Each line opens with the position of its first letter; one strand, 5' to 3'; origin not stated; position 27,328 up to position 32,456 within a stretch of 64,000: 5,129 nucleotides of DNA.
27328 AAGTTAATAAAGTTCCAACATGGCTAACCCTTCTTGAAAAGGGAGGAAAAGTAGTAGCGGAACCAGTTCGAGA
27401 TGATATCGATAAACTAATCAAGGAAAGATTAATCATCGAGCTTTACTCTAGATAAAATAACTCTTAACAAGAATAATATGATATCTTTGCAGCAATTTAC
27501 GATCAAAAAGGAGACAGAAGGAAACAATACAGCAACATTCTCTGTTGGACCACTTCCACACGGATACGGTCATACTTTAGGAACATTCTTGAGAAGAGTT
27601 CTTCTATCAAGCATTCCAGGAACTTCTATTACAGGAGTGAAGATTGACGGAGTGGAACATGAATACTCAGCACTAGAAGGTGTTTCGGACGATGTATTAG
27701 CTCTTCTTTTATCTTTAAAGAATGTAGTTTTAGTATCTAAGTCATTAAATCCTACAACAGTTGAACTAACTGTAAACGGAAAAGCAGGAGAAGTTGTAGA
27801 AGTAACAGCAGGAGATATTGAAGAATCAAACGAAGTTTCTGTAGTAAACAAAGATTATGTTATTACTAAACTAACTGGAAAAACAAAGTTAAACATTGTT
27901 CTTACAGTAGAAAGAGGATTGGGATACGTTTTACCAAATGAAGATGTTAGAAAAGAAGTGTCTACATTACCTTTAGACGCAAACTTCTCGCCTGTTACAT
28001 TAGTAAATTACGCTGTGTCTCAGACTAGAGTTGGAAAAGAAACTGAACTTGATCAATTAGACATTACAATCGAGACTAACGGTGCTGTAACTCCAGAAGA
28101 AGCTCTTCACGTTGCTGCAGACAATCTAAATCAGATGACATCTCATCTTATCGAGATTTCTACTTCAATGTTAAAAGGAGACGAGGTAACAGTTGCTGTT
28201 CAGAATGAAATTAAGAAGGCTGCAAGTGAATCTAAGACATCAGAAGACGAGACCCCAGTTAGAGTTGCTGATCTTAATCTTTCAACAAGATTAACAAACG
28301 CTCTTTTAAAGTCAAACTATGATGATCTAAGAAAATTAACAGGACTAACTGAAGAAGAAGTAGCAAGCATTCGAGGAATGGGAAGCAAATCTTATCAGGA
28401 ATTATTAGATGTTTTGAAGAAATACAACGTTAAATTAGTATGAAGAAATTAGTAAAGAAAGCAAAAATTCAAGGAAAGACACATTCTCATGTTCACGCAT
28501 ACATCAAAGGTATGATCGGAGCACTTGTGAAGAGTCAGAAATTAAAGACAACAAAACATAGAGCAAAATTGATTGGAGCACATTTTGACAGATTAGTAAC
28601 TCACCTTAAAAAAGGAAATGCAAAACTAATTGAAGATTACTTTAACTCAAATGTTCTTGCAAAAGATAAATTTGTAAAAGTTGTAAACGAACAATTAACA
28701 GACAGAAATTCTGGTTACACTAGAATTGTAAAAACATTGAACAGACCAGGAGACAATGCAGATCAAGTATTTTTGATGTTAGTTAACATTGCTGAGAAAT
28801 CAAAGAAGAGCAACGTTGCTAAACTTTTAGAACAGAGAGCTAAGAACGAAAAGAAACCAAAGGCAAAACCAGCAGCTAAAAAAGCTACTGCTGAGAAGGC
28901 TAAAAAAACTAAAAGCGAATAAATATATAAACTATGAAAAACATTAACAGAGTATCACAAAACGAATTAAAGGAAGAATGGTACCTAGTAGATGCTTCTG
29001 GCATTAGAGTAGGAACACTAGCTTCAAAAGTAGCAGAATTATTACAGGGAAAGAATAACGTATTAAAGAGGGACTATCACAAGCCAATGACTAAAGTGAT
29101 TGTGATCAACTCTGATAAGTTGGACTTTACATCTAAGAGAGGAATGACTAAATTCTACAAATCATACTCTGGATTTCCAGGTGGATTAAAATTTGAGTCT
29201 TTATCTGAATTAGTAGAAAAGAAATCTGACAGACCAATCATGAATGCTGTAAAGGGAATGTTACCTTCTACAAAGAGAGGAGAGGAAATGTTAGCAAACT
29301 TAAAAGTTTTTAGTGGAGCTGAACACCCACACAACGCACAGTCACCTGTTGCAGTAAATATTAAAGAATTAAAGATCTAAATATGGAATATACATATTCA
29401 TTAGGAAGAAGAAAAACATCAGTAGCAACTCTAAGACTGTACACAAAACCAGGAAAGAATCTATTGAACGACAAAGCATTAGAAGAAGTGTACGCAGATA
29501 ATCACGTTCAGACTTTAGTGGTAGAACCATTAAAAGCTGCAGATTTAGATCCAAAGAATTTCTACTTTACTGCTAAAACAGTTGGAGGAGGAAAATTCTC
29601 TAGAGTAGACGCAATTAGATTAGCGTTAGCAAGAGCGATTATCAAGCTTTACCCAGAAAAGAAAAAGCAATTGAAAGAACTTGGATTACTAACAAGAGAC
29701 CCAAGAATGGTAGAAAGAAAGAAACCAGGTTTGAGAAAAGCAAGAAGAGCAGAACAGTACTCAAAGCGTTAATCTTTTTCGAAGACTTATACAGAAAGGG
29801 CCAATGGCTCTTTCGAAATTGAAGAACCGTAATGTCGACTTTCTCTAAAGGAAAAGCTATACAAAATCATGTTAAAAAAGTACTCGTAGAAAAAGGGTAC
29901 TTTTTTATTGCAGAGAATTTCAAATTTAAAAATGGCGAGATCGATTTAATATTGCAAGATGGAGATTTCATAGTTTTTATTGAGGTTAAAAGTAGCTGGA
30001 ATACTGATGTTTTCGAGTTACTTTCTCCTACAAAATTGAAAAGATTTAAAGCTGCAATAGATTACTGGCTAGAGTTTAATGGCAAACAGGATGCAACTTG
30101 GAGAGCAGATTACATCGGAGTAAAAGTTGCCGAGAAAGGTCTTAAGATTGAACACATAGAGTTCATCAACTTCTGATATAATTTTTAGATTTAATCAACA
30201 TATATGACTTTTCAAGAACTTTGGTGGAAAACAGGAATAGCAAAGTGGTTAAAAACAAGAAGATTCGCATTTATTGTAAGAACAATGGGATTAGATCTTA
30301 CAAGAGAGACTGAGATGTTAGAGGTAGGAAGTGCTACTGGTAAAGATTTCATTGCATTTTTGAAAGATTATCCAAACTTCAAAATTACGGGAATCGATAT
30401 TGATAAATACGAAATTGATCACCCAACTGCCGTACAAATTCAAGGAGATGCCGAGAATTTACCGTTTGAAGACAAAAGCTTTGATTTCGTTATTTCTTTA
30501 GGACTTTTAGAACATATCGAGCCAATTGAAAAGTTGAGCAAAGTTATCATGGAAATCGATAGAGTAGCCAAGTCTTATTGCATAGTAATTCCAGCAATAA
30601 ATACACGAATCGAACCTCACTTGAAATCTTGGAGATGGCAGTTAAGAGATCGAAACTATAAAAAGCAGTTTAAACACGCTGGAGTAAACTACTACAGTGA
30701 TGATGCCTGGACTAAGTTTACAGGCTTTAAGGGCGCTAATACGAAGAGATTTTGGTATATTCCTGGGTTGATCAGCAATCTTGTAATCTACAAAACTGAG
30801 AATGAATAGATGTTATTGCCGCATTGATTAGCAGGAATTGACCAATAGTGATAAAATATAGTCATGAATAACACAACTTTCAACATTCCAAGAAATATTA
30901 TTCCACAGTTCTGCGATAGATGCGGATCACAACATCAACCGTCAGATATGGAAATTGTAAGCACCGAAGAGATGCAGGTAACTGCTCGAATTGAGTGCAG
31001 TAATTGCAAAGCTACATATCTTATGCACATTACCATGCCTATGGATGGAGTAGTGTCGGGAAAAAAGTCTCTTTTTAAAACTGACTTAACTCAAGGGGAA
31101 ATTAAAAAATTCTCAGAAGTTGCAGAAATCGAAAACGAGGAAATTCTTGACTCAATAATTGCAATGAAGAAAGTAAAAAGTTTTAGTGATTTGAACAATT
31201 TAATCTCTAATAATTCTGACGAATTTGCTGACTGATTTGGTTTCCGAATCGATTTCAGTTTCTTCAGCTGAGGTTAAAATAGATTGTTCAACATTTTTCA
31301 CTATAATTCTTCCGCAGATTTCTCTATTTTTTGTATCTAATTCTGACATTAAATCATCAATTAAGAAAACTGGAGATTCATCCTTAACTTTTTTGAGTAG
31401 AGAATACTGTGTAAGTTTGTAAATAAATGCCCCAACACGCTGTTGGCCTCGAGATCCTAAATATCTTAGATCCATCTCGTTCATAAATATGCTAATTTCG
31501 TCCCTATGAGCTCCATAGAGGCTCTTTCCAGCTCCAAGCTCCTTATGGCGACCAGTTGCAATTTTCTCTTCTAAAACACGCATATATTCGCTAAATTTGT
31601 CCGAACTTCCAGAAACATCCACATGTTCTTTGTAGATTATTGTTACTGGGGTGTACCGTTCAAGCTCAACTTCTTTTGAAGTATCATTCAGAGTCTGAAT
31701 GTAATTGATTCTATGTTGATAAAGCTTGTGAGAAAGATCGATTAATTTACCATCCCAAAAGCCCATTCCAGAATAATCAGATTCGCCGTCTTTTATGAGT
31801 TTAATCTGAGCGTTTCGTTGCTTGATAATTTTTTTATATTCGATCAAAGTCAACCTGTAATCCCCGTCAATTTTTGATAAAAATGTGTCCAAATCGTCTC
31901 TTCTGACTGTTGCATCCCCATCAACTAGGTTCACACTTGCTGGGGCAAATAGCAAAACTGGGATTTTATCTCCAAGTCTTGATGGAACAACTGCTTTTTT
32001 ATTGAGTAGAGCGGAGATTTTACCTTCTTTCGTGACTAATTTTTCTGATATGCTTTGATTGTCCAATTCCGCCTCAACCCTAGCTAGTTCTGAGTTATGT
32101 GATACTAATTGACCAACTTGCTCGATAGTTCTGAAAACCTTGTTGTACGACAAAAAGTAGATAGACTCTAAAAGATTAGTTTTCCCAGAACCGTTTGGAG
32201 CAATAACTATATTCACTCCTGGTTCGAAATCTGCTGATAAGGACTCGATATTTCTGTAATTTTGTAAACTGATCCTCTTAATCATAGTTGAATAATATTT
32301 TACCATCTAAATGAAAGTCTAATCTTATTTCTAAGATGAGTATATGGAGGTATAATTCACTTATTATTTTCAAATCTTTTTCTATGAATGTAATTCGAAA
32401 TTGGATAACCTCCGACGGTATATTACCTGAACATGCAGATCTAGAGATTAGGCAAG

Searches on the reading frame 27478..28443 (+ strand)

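Call 81: search_protein_families(library=pfam, proteins=[window:27478-28443:+], max_evalue=0.0001)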
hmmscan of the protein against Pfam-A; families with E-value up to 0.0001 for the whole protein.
window:27478-28443:+ (321 aa): 4 families
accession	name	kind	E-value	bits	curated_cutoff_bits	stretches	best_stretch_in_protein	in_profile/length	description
PF01000.31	RNA_pol_A_bac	-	2.9e-24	86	33.9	1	54-171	1-119/119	RNA polymerase Rpb3/RpoA insert domain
PF01193.29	RNA_pol_L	-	8.3e-18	64.3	24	1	25-219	2-72/74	RNA polymerase Rpb3/Rpb11 dimerisation domain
PF03118.21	RNA_pol_A_CTD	-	2.7e-12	46.7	23.8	1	252-314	4-66/67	Bacterial RNA polymerase, alpha chain C terminal domain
PF13656.11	RNA_pol_L_2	-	5.1e-05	23.3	27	0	192-225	40-73/75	RNA polymerase Rpb3/Rpb11 dimerisation domain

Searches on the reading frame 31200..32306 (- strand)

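Call 47: search_protein_families(library=pfam, proteins=[window:31200-32306:-], max_evalue=0.0001)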
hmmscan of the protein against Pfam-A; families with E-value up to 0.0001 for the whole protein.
window:31200-32306:- (368 aa): 3 families
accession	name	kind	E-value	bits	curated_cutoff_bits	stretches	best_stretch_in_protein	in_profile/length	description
PF02463.25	SMC_N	-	4.1e-18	66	40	1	8-354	1-204/220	RecF/RecN/SMC N terminal domain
PF13175.12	AAA_15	-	1e-09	38.9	32.1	1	8-246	1-191/374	AAA ATPase domain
PF13476.12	AAA_23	-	1.7e-07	32.5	27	1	11-75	1-66/201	AAA domain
